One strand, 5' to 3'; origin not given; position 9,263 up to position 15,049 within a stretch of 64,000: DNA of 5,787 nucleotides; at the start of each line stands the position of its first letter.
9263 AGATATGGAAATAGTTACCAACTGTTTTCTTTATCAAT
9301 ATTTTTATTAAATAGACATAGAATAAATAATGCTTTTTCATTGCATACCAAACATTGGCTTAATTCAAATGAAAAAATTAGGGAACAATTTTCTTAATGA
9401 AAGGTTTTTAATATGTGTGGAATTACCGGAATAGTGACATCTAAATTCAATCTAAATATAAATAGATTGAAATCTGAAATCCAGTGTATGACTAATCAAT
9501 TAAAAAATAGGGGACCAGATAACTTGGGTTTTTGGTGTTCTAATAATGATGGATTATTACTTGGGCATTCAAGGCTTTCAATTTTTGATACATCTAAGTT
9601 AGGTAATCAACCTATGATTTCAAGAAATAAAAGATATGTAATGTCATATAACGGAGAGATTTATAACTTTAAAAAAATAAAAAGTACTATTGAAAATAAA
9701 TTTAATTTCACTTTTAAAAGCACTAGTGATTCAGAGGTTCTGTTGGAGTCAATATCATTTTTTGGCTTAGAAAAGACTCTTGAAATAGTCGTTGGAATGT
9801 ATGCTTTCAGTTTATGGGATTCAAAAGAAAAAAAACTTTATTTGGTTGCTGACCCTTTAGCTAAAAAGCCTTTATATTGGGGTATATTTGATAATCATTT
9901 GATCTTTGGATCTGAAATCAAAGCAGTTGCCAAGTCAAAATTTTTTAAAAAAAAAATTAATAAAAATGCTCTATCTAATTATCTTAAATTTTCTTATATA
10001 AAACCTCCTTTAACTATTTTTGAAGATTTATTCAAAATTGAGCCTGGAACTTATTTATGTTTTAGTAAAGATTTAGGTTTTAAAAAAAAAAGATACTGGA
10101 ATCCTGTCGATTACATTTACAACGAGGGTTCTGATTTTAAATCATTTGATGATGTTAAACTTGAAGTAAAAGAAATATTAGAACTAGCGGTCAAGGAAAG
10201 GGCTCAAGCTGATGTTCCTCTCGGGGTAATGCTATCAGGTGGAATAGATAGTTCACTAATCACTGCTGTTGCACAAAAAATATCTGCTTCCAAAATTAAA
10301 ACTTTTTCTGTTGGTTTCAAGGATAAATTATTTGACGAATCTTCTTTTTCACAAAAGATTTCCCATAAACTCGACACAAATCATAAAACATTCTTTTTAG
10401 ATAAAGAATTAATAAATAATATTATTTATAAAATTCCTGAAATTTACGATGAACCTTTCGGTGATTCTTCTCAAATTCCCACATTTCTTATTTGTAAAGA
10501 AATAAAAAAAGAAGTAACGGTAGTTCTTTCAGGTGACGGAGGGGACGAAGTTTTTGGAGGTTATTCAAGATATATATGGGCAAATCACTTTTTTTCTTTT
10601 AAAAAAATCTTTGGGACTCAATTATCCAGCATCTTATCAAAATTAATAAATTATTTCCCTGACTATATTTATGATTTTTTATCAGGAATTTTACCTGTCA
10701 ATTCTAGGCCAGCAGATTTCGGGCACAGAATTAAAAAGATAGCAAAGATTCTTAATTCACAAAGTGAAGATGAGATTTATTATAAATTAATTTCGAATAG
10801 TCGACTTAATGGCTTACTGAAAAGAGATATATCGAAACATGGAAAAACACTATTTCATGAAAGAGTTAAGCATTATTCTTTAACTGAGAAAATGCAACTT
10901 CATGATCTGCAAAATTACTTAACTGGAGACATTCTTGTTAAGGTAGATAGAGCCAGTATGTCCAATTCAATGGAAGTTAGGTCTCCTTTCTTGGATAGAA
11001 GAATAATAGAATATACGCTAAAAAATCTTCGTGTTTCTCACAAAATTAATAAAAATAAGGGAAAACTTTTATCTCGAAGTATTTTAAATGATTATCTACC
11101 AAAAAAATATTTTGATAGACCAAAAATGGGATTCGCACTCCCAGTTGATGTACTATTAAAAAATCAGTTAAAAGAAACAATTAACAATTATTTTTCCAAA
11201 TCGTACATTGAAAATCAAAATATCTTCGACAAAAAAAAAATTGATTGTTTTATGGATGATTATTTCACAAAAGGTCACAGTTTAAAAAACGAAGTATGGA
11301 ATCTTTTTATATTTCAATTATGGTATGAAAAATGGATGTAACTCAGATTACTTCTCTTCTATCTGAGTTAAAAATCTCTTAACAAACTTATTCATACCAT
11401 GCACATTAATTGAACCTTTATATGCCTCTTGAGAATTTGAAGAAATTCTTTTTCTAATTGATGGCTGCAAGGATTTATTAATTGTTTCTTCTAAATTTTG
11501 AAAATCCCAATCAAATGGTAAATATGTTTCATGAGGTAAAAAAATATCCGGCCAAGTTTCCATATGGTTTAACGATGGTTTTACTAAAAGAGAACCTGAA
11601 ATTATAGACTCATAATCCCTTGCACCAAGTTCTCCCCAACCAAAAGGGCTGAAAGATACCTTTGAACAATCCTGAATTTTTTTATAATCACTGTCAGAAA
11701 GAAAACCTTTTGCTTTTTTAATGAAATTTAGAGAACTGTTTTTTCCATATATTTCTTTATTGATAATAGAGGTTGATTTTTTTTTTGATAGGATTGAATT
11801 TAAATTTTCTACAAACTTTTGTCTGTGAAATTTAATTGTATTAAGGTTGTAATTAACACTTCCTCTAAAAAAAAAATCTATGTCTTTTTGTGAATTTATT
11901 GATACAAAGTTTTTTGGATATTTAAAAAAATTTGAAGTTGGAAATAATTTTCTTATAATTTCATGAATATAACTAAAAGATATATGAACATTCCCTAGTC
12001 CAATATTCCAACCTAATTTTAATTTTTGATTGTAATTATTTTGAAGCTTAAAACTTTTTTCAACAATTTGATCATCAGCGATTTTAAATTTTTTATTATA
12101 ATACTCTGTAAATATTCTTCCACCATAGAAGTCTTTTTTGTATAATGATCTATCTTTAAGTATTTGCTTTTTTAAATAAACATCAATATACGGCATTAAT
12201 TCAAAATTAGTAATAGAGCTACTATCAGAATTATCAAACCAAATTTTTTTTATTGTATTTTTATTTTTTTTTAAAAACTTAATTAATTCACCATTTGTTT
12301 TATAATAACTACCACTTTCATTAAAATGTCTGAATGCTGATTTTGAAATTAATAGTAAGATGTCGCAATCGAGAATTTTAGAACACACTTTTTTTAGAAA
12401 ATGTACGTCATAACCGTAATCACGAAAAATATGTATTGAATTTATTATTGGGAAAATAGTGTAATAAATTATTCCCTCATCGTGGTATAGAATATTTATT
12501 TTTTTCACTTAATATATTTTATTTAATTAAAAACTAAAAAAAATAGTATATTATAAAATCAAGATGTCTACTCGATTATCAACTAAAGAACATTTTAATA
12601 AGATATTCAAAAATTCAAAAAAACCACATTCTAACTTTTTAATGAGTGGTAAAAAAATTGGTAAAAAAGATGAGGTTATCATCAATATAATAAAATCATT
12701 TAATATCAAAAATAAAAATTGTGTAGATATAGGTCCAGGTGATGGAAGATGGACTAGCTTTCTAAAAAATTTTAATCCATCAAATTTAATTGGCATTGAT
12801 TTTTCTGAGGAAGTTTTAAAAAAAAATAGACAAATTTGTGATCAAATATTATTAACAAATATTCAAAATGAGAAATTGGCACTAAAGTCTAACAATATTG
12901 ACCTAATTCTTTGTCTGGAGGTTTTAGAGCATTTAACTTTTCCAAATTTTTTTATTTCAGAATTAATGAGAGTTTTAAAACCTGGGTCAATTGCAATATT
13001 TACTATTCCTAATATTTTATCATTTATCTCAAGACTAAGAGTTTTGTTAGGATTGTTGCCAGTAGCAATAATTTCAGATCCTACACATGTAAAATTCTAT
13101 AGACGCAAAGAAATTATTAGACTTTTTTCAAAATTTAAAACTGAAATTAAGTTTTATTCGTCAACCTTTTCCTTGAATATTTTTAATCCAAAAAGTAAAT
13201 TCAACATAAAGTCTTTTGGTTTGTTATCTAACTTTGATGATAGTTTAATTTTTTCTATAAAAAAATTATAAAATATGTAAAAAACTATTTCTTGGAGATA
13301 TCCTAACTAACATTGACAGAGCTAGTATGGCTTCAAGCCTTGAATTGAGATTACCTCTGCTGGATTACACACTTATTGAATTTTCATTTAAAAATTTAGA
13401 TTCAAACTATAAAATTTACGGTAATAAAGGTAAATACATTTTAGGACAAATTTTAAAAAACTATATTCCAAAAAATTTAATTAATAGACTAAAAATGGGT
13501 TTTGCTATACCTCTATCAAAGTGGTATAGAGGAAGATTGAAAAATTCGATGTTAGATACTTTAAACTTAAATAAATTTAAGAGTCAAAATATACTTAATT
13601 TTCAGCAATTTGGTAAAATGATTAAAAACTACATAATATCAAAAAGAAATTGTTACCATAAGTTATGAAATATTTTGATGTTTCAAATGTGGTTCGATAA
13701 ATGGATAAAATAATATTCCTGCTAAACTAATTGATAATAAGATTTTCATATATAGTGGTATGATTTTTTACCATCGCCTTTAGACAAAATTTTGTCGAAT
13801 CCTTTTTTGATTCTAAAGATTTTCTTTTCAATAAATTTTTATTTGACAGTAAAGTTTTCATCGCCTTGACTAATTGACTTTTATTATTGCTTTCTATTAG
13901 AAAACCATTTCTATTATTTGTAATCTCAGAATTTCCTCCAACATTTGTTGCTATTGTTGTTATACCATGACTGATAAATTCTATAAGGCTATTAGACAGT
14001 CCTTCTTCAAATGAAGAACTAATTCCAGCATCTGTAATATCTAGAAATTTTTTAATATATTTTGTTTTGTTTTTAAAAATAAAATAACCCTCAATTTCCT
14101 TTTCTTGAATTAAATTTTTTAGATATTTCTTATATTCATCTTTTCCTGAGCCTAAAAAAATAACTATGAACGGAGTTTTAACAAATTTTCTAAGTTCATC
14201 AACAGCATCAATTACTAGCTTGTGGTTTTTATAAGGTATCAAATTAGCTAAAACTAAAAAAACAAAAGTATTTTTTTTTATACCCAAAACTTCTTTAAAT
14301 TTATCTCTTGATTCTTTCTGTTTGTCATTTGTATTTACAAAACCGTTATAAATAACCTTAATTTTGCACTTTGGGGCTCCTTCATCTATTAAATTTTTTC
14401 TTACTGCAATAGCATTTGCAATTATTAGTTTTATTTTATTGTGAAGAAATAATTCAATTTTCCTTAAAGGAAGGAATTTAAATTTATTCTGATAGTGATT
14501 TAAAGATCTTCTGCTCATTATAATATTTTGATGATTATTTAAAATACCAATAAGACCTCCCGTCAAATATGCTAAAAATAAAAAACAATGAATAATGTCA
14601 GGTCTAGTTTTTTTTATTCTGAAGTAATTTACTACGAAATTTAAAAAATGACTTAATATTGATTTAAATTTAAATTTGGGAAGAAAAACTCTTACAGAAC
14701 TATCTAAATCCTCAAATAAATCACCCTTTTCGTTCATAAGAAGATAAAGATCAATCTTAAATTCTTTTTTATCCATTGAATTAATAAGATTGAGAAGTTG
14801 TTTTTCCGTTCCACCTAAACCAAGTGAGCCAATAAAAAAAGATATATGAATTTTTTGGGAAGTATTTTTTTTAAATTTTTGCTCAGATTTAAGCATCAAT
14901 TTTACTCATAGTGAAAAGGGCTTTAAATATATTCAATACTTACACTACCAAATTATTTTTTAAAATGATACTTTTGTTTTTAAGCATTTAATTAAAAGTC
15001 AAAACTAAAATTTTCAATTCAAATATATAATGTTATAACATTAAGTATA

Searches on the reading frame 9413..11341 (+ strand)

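Call 76: search_protein_families(library=pfam, proteins=[window:9413-11341:+], max_evalue=0.00001)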
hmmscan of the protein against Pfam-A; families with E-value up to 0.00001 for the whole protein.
window:9413-11341:+ (642 aa): 3 families
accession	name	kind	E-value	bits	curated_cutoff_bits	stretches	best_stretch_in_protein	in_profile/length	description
PF00733.27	Asn_synthase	-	1.7e-91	308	21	1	251-639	1-354/354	Asparagine synthase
PF13522.11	GATase_6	-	4e-36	124.3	27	1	35-168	1-130/130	Glutamine amidotransferase domain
PF13537.11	GATase_7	-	8.4e-33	113.4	25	1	52-172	1-121/123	Glutamine amidotransferase domain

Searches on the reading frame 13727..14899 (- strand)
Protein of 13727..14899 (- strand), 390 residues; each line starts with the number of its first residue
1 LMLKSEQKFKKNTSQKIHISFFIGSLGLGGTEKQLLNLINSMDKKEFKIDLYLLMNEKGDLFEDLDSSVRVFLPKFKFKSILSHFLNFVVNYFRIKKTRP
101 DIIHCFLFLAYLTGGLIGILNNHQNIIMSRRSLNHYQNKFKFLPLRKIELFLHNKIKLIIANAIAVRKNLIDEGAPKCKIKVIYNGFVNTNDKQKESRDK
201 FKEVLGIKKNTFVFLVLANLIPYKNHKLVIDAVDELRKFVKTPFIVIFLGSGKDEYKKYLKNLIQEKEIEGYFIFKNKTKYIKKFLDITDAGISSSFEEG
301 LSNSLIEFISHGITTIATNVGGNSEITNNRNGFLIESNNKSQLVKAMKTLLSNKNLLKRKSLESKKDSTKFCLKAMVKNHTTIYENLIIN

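Call 39: search_protein_families(library=pfam, proteins=[window:13727-14899:-], max_evalue=0.001)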
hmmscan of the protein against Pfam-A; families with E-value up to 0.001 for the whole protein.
window:13727-14899:- (390 aa): 3 families
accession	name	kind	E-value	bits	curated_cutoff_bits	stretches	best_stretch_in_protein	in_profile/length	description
PF00534.26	Glycos_transf_1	-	5.8e-26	91.5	26.4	1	198-359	2-164/172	Glycosyl transferases group 1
PF13692.12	Glyco_trans_1_4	-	7.3e-19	68.9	27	1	213-353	3-142/142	Glycosyl transferases group 1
PF13439.12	Glyco_transf_4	-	4e-15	56.7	28.5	1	29-186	2-165/170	Glycosyltransferase Family 4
